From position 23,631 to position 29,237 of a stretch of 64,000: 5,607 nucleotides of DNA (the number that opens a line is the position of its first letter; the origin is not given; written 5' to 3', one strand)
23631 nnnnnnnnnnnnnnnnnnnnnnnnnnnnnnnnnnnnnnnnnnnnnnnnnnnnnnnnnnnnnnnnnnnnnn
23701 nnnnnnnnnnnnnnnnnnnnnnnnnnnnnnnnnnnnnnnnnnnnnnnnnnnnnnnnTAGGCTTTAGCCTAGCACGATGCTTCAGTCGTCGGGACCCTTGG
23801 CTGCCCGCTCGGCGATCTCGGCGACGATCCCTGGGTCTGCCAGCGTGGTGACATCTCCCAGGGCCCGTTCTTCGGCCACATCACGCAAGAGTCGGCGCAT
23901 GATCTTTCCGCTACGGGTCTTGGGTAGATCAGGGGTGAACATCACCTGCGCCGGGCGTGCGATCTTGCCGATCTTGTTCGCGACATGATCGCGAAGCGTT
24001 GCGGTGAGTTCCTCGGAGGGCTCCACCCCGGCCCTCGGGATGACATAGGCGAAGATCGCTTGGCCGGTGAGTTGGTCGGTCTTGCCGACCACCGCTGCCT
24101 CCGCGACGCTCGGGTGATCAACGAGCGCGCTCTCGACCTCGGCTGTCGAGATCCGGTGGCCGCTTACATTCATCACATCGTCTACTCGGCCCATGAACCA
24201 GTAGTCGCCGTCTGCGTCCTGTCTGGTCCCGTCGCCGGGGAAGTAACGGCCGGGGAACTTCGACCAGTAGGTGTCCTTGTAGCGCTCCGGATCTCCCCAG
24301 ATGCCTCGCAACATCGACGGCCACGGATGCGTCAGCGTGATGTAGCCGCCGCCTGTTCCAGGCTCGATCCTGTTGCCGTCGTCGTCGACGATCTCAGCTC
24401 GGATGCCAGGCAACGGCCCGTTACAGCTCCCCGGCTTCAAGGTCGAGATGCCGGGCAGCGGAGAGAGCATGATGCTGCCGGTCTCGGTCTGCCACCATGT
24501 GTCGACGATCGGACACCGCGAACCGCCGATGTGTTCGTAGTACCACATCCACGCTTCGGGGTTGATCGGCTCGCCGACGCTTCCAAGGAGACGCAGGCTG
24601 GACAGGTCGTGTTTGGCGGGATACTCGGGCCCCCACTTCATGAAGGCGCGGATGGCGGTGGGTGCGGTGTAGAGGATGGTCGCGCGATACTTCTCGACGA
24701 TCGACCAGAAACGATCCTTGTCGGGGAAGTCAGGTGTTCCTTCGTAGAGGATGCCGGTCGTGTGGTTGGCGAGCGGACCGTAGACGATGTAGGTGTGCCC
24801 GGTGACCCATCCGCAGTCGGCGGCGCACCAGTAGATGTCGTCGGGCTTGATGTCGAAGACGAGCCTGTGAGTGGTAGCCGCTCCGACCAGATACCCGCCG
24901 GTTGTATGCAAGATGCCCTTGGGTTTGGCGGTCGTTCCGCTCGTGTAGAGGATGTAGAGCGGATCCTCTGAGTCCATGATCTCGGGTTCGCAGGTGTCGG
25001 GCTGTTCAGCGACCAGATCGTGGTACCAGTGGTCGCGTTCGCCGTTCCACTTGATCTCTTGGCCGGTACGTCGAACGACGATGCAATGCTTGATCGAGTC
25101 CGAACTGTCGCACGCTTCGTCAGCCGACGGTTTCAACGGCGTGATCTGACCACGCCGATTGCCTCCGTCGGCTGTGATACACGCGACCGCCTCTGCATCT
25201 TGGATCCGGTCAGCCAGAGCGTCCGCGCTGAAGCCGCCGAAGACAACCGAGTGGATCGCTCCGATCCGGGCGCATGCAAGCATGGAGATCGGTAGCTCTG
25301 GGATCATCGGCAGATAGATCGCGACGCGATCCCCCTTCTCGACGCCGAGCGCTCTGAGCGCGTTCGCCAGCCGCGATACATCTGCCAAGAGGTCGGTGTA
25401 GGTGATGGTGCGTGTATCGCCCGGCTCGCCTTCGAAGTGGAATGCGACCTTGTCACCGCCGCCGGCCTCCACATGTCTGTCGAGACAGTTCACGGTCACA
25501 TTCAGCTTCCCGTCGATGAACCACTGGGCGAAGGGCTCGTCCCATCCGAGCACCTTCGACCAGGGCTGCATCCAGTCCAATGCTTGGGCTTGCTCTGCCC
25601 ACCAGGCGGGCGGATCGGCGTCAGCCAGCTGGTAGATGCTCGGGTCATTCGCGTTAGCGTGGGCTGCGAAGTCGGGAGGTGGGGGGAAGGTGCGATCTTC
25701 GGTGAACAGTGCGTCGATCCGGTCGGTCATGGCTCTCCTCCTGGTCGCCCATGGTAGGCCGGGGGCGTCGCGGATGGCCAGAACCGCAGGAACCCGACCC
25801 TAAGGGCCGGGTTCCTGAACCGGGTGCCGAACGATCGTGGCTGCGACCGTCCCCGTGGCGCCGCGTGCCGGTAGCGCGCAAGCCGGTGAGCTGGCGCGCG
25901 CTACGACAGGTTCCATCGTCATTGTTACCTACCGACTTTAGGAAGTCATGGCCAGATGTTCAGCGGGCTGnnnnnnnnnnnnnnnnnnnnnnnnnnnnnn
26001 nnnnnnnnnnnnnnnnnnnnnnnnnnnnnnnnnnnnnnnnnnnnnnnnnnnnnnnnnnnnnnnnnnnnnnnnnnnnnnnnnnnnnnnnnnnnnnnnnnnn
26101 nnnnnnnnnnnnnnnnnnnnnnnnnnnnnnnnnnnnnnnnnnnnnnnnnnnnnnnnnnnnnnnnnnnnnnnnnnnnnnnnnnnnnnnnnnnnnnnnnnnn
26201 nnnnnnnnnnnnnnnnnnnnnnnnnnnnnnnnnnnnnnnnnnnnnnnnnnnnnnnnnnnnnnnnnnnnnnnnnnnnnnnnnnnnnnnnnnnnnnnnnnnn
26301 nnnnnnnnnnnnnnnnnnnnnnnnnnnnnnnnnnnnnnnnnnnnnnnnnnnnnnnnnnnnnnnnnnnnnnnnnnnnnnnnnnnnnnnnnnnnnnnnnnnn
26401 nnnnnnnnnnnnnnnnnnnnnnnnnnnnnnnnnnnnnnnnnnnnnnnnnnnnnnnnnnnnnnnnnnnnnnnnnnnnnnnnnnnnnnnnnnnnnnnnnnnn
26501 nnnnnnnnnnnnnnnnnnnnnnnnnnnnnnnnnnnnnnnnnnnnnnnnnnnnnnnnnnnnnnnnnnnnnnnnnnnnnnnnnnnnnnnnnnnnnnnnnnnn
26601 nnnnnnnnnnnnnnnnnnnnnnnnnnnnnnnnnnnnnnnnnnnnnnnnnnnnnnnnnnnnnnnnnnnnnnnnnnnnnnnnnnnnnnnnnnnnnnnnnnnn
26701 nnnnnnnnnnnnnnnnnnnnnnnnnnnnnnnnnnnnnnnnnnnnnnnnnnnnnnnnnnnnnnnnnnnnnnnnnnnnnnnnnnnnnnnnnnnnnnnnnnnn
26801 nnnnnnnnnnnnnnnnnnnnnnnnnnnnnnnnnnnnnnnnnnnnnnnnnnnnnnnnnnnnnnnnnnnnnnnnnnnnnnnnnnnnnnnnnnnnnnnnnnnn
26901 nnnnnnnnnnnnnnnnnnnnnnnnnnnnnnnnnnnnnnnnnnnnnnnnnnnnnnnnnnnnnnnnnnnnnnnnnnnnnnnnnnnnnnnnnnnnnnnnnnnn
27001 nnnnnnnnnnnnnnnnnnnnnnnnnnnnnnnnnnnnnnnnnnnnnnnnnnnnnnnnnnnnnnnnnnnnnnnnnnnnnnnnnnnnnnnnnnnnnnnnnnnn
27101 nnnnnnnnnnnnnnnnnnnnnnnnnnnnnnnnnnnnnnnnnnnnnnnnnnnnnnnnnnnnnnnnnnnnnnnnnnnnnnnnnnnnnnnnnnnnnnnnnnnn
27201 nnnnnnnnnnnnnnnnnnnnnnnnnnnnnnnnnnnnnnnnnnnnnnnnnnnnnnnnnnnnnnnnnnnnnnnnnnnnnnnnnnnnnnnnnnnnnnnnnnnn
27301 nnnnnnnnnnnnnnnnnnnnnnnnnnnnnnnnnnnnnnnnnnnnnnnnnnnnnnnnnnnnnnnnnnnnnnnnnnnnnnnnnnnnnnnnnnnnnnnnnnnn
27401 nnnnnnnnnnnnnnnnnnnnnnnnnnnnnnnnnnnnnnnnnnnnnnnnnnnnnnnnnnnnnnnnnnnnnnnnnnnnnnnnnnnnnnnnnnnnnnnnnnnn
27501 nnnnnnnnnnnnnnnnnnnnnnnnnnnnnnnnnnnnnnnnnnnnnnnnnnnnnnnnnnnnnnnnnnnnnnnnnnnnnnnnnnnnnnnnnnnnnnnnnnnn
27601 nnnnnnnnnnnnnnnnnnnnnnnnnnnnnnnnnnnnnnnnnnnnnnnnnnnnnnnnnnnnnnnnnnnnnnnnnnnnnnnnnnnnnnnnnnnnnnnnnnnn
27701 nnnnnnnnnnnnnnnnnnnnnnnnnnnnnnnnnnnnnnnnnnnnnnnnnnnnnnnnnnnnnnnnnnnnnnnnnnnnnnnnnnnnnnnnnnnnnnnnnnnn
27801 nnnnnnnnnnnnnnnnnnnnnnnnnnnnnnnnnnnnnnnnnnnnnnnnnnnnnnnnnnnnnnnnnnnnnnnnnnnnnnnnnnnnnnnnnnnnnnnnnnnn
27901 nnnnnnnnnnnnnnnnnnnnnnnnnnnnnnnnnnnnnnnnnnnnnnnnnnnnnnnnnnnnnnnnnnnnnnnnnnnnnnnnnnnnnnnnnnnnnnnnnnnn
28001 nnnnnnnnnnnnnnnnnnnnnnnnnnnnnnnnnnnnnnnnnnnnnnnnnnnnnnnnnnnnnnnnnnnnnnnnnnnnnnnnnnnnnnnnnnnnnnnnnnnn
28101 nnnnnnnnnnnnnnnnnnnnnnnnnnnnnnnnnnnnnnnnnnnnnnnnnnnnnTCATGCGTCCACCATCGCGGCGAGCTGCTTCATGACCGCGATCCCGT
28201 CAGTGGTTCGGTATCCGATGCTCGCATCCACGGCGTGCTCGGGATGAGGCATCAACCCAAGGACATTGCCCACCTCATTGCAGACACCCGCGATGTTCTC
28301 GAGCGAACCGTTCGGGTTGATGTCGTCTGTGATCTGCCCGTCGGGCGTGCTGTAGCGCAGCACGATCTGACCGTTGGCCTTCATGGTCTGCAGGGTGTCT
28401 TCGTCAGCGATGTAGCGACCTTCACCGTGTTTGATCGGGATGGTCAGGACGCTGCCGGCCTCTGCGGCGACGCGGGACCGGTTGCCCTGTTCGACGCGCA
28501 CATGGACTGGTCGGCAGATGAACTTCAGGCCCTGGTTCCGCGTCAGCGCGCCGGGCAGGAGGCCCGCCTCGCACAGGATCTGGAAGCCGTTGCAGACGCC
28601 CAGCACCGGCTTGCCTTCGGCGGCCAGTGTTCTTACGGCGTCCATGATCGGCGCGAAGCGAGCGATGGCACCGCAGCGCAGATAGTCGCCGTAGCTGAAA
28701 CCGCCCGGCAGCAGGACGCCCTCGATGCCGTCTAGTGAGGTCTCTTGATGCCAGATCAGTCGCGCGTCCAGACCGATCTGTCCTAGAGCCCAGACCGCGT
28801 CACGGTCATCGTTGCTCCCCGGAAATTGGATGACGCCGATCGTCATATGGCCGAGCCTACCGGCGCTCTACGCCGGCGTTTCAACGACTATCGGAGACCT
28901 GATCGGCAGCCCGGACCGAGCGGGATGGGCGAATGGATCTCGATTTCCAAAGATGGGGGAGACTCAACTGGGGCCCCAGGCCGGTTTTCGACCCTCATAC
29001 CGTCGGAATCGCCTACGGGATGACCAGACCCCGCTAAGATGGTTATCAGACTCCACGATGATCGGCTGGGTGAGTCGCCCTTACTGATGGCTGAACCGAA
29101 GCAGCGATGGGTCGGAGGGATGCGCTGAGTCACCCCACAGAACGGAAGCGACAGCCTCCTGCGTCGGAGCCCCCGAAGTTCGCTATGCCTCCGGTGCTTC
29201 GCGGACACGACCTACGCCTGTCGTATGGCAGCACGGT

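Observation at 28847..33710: Purine operon split by an oppositely oriented MacB-type ABC transporter and two membrane proteins translationally coupled to purS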

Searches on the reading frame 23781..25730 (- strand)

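Call 70: search_protein_families(library=pfam, proteins=[window:23781-25730:-], max_evalue=0.00001)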
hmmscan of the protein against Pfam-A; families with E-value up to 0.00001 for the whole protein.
window:23781-25730:- (649 aa): 3 families
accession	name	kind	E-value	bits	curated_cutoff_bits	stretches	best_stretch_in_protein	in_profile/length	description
PF00501.34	AMP-binding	-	3.2e-89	299.9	29.9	1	85-478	3-384/384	AMP-binding enzyme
PF13193.12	AMP-binding_C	-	9.2e-27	94.2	24.5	1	531-609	1-76/76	AMP-binding enzyme C-terminal domain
PF16177.11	ACAS_N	-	1.6e-17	63.4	27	1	32-82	4-55/55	Acetyl-coenzyme A synthetase N-terminus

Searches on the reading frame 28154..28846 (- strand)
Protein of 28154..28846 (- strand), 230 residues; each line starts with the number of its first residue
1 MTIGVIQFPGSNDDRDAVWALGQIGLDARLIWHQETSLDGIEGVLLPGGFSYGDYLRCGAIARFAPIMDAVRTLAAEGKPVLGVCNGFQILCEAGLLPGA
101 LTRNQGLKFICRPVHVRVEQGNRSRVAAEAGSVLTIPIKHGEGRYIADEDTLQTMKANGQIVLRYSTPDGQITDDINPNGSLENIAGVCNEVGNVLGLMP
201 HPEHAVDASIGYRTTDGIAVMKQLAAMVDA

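Call 3: search_protein_families(library=pfam, proteins=[window:28154-28846:-], max_evalue=0.01)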
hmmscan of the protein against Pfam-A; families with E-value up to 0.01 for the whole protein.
window:28154-28846:- (230 aa): 5 families
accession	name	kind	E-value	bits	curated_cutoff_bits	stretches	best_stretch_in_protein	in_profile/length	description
PF13507.12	GATase_5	-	7.2e-45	153.5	27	1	3-208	4-232/260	CobB/CobQ-like glutamine amidotransferase domain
PF07685.20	GATase_3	-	8.7e-07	29.2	27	1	34-94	33-91/196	CobB/CobQ-like glutamine amidotransferase domain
PF00117.34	GATase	-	4.7e-06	26.8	22.8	1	21-113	17-92/190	Glutamine amidotransferase class-I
PF01965.30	DJ-1_PfpI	-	1.4e-05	25.4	26.6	1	40-99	61-115/165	DJ-1/PfpI family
PF07722.19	Peptidase_C26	-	0.0022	18.3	20.5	1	70-134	97-162/219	Peptidase C26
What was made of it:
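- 28154..28846 (-): purQ (glutaminase subunit of FGAM synthetase). PF13507, E 7e-45 (call 3).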

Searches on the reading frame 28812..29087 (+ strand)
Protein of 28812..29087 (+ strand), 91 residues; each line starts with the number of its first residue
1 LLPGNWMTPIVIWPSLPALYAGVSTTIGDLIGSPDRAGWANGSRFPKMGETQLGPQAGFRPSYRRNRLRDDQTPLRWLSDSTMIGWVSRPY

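Call 60: search_protein_families(library=pfam, proteins=[window:28812-29087:+], max_evalue=0.1)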
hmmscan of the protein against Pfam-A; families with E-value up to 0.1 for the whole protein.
window:28812-29087:+ (91 aa): 0 families
